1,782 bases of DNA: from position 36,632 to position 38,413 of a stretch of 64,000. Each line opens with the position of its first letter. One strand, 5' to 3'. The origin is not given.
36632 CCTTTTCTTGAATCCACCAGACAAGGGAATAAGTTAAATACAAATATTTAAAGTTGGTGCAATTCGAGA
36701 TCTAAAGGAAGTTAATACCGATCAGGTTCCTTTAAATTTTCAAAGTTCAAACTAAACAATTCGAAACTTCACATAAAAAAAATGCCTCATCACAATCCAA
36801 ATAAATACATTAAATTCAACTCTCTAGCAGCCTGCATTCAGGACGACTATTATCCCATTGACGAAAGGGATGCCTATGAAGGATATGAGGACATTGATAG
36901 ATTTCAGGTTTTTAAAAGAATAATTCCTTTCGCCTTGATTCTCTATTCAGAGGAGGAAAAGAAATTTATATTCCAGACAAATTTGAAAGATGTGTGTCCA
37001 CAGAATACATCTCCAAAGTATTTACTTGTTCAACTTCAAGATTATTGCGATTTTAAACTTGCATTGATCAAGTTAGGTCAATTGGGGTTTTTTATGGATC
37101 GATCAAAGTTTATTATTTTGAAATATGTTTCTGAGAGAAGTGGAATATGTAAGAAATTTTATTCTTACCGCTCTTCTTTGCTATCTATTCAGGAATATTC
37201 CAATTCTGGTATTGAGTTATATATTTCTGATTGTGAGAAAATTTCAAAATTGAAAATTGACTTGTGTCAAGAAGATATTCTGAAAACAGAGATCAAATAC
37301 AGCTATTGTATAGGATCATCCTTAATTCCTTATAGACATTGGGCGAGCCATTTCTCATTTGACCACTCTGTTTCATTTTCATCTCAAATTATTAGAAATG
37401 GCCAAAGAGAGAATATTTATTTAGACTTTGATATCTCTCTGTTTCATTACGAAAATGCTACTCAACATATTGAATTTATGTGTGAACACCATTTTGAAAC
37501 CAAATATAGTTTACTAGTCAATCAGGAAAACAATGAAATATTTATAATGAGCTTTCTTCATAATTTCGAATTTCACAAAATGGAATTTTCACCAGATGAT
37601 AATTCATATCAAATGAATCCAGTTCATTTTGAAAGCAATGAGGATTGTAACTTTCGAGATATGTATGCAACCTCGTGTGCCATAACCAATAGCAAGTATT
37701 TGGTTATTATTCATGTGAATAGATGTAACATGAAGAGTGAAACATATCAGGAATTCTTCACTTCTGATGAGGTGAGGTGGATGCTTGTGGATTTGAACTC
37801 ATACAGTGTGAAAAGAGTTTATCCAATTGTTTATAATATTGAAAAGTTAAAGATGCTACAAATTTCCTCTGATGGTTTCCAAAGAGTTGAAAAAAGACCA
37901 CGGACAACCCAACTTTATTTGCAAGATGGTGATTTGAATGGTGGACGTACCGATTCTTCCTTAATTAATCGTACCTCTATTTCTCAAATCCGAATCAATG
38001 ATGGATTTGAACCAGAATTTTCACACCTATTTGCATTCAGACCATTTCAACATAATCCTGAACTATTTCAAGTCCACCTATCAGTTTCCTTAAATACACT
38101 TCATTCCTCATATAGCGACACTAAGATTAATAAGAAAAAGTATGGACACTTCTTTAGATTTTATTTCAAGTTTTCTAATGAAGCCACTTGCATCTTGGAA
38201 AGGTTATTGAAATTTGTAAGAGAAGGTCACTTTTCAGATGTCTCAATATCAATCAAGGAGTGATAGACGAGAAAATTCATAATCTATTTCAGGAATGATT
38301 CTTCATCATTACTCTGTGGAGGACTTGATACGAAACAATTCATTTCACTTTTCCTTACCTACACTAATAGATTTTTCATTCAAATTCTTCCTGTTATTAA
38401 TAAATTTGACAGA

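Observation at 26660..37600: Near-identical tandem segmental duplication carrying a secreted-peptide / DUF4116 / orphan-gene cassette, broken by assembly gaps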

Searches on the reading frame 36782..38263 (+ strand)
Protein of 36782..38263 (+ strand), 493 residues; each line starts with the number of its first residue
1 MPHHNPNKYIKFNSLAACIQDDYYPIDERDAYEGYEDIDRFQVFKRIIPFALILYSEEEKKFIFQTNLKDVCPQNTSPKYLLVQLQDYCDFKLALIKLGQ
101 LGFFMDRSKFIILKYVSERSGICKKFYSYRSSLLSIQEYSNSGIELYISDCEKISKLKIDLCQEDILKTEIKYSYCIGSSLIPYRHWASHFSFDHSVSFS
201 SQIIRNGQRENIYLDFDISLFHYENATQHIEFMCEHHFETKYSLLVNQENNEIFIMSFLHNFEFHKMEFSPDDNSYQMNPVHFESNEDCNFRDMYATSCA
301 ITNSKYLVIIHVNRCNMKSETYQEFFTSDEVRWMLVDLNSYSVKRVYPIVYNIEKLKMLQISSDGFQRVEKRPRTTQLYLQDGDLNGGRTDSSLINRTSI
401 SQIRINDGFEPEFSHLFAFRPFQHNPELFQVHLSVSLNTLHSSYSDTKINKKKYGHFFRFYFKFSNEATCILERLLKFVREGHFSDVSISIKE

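Call 5: search_protein_families(library=pfam, proteins=[window:36782-38263:+], max_evalue=0.01)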
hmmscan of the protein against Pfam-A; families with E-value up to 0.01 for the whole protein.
window:36782-38263:+ (493 aa): 0 families

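Call 8: find_homologous_proteins(query=window:36782-38263:+, max_evalue=0.001)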
Query window:36782-38263:+ (493 aa): 2 proteins with E <= 0.001 among 3479 candidates.
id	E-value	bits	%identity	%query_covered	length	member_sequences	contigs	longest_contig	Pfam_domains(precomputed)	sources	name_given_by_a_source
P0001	8.9e-150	518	56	99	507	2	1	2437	-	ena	-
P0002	4.8e-70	255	37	99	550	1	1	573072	-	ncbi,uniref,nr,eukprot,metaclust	ncbi:predicted protein [Naegleria gruberi]|uniref:Predicted protein n=1 Tax=Naegleria gruberi TaxID=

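Call 9: find_encoding_contigs(protein=P0002, flank=10000, max_places=4)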
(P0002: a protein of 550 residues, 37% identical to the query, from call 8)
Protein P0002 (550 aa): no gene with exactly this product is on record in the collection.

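Call 10: find_encoding_contigs(protein=P0001, flank=10000, max_places=4)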
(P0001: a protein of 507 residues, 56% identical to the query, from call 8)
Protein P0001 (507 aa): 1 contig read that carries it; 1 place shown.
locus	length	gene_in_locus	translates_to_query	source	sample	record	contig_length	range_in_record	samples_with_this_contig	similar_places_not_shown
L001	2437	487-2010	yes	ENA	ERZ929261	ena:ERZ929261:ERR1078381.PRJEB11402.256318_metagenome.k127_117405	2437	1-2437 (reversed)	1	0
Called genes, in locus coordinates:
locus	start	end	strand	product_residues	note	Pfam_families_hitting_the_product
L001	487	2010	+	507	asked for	-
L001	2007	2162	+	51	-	-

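Call 53: search_protein_representatives(protein=window:36782-38260:+)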
Query: 493 residues. Proteins with E-value up to 0.001 (for the whole library): 12; up to 1e-10: 10; up to 1e-30: 4. The best 12 are listed.
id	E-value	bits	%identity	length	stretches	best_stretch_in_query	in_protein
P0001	2.8e-150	517.7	58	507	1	1-490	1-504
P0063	3.6e-148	510.8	100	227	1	267-493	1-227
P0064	2.0e-107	376.5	91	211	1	1-192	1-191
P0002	1.5e-70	254.8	44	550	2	1-407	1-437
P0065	9.1e-15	70.9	36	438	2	230-479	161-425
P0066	2.4e-14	69.5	28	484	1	62-470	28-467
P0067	7.2e-14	67.9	39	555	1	296-477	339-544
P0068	9.3e-14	67.6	35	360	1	239-488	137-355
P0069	8.2e-13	64.4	29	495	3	287-433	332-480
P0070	3.4e-11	59.1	29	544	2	5-397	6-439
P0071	7.8e-08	48.0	34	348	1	291-487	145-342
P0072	4.6e-07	45.5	38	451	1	289-474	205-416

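Call 55: find_encoding_contigs(protein=P0064, flank=10000, max_places=6)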
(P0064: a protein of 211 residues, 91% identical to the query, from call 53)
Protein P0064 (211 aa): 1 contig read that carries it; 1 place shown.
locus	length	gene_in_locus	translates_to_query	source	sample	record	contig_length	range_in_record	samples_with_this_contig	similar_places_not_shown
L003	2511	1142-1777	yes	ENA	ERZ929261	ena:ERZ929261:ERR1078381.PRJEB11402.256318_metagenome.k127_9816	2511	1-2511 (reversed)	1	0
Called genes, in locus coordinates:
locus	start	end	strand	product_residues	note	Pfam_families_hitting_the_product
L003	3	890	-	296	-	?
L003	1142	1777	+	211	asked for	-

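Call 56: find_encoding_contigs(protein=P0063, flank=10000, max_places=6)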
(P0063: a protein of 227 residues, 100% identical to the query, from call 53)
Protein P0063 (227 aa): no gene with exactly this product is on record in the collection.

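Call 65: list_cluster_members(proteins=[P0063, P0064, P0001, P0002])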
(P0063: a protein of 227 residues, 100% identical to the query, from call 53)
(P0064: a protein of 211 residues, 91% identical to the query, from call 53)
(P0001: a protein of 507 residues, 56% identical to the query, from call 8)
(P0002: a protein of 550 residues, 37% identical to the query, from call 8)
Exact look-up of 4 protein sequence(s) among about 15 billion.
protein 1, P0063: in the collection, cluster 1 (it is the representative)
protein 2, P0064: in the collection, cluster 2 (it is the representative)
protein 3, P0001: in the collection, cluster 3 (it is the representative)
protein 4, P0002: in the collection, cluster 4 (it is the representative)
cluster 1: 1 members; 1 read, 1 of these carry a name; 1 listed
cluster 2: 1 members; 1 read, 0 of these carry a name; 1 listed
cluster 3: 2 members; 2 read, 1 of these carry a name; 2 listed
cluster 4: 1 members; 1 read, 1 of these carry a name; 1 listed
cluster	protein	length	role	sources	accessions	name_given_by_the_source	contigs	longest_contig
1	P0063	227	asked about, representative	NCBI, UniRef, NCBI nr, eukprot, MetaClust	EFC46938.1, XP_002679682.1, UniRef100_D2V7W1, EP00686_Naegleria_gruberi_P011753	predicted protein [Naegleria gruberi] | Predicted protein n=1 Tax=Naegleria gruberi TaxID=5762 RepID=D2V7W1_NAEGR | uncharacterized protein NAEGRDRAFT_47383 [Naegleria gruberi]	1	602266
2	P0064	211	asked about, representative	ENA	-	-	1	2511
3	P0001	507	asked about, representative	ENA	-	-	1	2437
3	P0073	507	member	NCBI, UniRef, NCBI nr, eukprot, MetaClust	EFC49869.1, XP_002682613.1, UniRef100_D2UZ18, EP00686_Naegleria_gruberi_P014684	hypothetical protein NAEGRDRAFT_77880 [Naegleria gruberi] | Uncharacterized protein n=1 Tax=Naegleria gruberi TaxID=5762 RepID=D2UZ18_NAEGR | uncharacterized protein NAEGRDRAFT_77880 [Naegleria gruberi]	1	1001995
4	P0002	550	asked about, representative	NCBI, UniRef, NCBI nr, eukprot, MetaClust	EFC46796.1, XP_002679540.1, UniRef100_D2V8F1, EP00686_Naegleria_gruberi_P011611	predicted protein [Naegleria gruberi] | Predicted protein n=1 Tax=Naegleria gruberi TaxID=5762 RepID=D2V8F1_NAEGR | uncharacterized protein NAEGRDRAFT_47503 [Naegleria gruberi]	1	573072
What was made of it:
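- Checked: The 'orphan' has paralogues (calls 8, 53, 65).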

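Call 66: predict_structure(alignment_id=A1)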
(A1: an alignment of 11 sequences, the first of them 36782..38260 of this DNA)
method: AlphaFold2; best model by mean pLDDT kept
length: 493 residues; sequences in the alignment: 11
mean_pLDDT: 61.7   pTM: 0.68
mean pLDDT of the five models: 61.7, 54.0, 53.8, 47.9, 44.1
residues with pLDDT >= 90: 21; 70-90: 169; 50-70: 145; < 50: 158
segments of 3 or more residues with pLDDT < 50: 1-44, 120-129, 183-200, 226-229, 351-406, 440-451, 486-493
pLDDT, mean of each block of 10 residues (from residue 1): 32 29 34 38 59 90 83 86 71 75 64 69 49 70 80 77 90 71 41 43 58 55 52 54 79 78 80 71 72 75 84 59 68 85 73 44 41 36 35 35 49 76 72 69 42 66 58 60 52 40
secondary structure, 60 per line:
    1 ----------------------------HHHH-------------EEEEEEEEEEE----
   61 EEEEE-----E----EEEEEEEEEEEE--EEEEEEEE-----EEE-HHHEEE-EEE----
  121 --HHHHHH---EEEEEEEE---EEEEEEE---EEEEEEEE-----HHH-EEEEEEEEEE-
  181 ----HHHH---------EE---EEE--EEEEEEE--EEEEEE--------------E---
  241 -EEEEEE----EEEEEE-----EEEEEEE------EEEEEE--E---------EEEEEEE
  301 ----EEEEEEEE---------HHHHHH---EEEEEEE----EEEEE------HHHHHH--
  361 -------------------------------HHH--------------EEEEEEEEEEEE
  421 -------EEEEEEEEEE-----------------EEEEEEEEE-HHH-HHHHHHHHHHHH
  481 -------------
elements in order: H29-32 E46-56 E61-65 E76-87 E90-97 E103-105 E110-112 E114-116 H123-128 E132-139 E143-149 E153-160 E170-179 H185-188 E203-205 E208-214 E217-222 E242-247 E252-257 E263-269 E276-281 E294-300 E305-312 H322-327 E331-337 E342-346 H353-358 E409-420 E428-437 E455-463 H469-480

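Call 68: fold_search(model_id=the predicted structure, library=pdb)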
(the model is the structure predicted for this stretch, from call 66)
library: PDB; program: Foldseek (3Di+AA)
matches with E <= 10: 1186; with E <= 0.001: 71
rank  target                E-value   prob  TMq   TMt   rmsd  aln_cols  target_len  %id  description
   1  4qrj_B                8.6e-05  1.00  0.24  0.31  10.2       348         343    7  Crystal structure of a putative 6-phosphogluconolactonase (BACUNI_04672) from Bacteroides uniformis ATCC 8492 at 2.20  (released 2014-07-23)
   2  9d8p_A                9.5e-05  1.00  0.31  0.40  11.6       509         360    7  Focused map of Cryo-EM structure of Ubiquitin C-degron bound to KLHDC10-EloB/C (released 2024-11-20)
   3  4qrj_A                1.1e-04  0.99  0.21  0.27  16.1       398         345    9  Crystal structure of a putative 6-phosphogluconolactonase (BACUNI_04672) from Bacteroides uniformis ATCC 8492 at 2.20  (released 2014-07-23)
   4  5o3u_D                1.1e-04  0.99  0.18  0.14  14.4       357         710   10  Structural characterization of the fast and promiscuous macrocyclase from plant - PCY1-S562A bound to Presegetalin F1 (released 2018-02-07)
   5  5uw6_D                1.4e-04  1.00  0.22  0.17  13.9       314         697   10  PCY1 in Complex with Follower Peptide and Covalent Inhibitor ZPP (released 2017-05-31)
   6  5o3x_A                1.4e-04  1.00  0.20  0.15  14.2       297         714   11  Structural characterization of the fast and promiscuous macrocyclase from plant - apo PCY1 (released 2018-02-07)
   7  4d52_C                1.5e-04  1.00  0.31  0.43   8.1       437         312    8  CRYSTAL STRUCTURE OF FUCOSE BINDING LECTIN FROM ASPERGILLUS FUMIGATUS (AFL) IN COMPLEX WITH L-GALACTOPYRANOSE. (released 2015-03-11)
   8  9a40_B                1.5e-04  0.99  0.28  0.34  13.8       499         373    8  model of Cullin4 (released 2024-09-18)
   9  3fgb_A                1.6e-04  1.00  0.26  0.33  11.0       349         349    9  Crystal structure of the Q89ZH8_BACTN protein from Bacteroides thetaiotaomicron. Northeast Structural Genomics Consort (released 2008-12-23)
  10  5uw7_B                1.6e-04  1.00  0.22  0.18  13.0       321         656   11  PCY1 Y481F Variant in Complex with Follower Peptide (released 2017-05-31)
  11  5uw6_C                1.7e-04  1.00  0.21  0.16  13.4       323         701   11  PCY1 in Complex with Follower Peptide and Covalent Inhibitor ZPP (released 2017-05-31)
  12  5mc6_k                1.7e-04  1.00  0.35  0.42  12.0       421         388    8  Cryo-EM structure of a native ribosome-Ski2-Ski3-Ski8 complex from S. cerevisiae (released 2017-01-18)
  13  5uw5_C                1.7e-04  1.00  0.21  0.16  14.6       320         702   10  PCY1 H695A Variant in Complex with Follower Peptide (released 2017-05-31)
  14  5uw3_B                1.7e-04  1.00  0.21  0.16  13.4       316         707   12  PCY1 in Complex with Follower Peptide (released 2017-05-31)
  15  5o3u_A                1.9e-04  1.00  0.21  0.16  14.8       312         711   10  Structural characterization of the fast and promiscuous macrocyclase from plant - PCY1-S562A bound to Presegetalin F1 (released 2018-02-07)
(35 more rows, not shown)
